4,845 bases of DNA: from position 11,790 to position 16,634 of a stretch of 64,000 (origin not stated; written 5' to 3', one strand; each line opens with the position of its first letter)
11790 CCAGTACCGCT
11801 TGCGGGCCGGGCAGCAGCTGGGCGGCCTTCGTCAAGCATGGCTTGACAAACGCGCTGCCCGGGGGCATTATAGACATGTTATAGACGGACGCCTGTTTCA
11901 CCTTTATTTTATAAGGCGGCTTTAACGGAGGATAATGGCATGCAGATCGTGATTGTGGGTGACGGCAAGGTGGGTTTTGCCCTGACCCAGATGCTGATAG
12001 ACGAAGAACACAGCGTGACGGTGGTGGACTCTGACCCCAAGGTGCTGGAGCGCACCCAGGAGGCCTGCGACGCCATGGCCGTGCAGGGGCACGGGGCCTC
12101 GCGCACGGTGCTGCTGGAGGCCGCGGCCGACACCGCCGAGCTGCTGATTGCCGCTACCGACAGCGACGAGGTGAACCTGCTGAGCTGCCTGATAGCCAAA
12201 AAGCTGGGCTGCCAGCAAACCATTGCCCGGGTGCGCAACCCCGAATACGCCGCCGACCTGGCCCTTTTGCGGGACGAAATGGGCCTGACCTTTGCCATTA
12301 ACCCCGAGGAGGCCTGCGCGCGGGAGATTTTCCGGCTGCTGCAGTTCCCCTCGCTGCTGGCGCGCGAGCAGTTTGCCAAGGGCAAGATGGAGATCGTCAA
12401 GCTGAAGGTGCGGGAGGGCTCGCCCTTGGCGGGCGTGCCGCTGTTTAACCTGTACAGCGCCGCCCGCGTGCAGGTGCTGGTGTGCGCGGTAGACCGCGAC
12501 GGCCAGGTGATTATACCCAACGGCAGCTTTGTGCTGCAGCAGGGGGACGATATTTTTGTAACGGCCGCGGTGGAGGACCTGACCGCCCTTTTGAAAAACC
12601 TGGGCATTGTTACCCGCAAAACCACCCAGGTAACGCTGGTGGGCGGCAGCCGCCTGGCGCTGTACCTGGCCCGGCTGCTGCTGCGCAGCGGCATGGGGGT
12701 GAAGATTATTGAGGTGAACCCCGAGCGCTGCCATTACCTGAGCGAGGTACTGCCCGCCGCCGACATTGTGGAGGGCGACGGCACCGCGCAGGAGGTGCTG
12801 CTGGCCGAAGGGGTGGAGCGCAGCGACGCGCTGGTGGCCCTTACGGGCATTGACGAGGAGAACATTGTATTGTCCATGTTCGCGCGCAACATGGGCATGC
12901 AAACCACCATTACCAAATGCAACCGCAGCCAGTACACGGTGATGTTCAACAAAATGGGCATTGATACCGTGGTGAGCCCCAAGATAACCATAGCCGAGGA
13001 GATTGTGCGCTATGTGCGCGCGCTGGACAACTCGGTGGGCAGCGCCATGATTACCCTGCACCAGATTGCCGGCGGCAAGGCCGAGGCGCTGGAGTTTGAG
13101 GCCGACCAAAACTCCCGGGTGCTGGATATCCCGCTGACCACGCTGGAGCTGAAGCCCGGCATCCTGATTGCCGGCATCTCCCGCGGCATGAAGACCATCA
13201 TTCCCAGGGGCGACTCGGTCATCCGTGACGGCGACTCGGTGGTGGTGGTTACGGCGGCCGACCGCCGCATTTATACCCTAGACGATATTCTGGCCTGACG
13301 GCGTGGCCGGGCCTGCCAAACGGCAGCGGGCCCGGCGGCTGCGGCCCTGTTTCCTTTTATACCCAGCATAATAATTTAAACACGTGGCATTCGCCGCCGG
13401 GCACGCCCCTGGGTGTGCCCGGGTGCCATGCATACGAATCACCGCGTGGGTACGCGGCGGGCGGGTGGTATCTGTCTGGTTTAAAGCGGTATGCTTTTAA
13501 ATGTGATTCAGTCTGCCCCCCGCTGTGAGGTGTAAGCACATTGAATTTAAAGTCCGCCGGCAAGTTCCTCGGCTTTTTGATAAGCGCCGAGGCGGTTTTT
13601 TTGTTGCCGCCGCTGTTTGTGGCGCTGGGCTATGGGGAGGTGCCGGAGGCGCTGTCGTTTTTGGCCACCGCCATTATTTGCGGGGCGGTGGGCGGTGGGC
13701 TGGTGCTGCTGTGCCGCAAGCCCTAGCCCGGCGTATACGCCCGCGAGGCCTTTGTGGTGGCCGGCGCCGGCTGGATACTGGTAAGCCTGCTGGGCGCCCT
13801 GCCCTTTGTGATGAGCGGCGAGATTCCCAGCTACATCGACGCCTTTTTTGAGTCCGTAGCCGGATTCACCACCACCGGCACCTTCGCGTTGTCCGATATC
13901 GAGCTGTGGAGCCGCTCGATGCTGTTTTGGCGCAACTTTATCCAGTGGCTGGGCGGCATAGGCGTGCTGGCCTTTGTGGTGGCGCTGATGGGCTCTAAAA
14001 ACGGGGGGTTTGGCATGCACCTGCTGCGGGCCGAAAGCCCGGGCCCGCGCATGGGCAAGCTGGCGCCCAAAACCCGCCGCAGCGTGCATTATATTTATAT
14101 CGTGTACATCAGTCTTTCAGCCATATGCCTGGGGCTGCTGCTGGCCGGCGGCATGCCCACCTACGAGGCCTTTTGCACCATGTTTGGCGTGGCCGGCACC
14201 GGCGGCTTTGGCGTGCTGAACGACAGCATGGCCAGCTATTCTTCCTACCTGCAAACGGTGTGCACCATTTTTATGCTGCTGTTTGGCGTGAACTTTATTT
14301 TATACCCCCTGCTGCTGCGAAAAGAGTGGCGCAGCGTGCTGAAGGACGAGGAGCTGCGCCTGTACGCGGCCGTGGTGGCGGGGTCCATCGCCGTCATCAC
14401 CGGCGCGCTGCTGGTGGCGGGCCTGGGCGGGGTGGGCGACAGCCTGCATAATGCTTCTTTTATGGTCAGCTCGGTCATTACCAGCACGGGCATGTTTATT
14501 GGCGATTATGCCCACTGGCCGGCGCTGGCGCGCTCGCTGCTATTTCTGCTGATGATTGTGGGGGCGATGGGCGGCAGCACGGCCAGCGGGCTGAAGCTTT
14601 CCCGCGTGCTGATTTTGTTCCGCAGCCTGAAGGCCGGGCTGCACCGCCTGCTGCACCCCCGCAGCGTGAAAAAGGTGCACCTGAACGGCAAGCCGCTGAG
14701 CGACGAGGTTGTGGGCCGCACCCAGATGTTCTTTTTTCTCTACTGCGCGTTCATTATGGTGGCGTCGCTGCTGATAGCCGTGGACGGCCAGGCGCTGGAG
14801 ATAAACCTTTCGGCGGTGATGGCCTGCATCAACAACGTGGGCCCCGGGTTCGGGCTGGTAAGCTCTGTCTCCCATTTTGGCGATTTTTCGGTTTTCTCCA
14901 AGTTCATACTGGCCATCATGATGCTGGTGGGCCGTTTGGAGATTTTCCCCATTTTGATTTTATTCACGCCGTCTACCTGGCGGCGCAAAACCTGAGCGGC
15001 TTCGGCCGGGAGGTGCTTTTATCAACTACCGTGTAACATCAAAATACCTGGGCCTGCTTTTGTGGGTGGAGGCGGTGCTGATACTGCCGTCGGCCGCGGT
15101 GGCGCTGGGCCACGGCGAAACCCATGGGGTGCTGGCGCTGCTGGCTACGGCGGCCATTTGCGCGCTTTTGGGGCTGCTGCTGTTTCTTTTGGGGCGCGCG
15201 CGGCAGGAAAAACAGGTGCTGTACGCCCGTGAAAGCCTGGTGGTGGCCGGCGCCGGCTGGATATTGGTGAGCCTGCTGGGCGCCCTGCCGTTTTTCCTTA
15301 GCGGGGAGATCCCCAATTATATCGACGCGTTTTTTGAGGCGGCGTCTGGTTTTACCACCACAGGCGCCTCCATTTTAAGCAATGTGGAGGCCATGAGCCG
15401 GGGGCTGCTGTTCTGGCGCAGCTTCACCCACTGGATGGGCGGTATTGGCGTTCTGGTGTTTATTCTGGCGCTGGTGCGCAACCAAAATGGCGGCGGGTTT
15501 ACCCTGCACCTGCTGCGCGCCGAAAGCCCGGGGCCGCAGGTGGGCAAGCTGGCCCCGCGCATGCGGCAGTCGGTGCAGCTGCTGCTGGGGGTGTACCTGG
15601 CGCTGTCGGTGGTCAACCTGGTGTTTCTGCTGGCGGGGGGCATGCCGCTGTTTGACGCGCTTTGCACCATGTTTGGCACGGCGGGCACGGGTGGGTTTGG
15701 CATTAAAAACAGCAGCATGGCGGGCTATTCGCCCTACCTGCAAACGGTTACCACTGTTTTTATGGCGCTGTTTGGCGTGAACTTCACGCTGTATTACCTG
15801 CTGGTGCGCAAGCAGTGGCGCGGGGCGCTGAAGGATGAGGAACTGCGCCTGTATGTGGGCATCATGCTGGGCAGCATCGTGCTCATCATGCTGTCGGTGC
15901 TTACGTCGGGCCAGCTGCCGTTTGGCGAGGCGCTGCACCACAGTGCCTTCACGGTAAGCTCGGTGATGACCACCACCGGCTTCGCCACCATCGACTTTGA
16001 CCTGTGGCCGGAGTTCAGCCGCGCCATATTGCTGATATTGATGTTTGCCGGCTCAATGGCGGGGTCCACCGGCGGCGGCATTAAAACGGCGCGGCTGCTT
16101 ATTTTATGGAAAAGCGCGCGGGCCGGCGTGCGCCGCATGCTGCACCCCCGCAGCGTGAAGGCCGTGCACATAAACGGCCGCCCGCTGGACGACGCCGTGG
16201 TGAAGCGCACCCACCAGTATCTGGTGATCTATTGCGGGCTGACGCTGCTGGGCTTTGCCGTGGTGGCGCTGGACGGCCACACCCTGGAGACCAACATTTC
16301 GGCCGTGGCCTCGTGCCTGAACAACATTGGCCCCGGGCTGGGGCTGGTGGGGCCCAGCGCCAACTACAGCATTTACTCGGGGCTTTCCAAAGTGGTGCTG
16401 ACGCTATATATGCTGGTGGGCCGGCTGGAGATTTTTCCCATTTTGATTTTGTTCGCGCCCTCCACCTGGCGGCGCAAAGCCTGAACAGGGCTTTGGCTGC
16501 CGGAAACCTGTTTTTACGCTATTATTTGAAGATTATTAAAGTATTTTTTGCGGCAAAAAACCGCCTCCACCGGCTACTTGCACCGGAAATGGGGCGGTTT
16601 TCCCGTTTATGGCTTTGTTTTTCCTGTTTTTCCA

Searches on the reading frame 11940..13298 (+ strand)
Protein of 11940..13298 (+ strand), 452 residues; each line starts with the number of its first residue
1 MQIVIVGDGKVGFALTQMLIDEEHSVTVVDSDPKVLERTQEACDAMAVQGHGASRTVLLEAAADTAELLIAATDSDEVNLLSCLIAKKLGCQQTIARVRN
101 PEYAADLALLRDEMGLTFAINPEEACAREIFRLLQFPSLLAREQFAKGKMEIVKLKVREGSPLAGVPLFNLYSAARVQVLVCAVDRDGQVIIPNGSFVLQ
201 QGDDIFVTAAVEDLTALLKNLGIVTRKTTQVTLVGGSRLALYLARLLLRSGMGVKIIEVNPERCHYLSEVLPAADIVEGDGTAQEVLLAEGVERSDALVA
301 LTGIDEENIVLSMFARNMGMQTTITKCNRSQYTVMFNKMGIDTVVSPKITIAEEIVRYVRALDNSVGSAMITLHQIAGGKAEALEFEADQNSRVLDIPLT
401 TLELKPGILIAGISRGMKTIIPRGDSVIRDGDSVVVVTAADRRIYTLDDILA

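Call 58: search_protein_families(library=pfam, proteins=[window:11940-13298:+], max_evalue=0.00001)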
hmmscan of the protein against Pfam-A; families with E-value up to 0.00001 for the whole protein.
window:11940-13298:+ (452 aa): 3 families
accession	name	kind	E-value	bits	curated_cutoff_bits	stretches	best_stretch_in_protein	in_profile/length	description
PF02254.24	TrkA_N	-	6.3e-49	165.6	23.8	2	3-107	1-105/116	TrkA-N domain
PF02080.26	TrkA_C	-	4.2e-21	75.1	27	2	154-222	3-71/71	TrkA-C domain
PF13241.12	NAD_binding_7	-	5.3e-08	33.8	22.1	0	2-87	9-83/104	Putative NAD(P)-binding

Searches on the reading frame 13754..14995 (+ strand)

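Call 58: search_protein_families(library=pfam, proteins=[window:13754-14995:+], max_evalue=0.00001)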
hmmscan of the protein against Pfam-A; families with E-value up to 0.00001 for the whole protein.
window:13754-14995:+ (413 aa): 1 family
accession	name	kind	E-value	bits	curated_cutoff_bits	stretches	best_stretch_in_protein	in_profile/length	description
PF02386.22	TrkH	-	1.7e-49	169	27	1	5-406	41-495/502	Cation transport protein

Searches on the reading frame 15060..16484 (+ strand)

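Call 58: search_protein_families(library=pfam, proteins=[window:15060-16484:+], max_evalue=0.00001)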
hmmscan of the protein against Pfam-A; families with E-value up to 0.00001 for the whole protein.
window:15060-16484:+ (474 aa): 1 family
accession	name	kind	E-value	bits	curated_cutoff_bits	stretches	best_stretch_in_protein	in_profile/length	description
PF02386.22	TrkH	-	4.5e-52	177.6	27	1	47-468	23-496/502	Cation transport protein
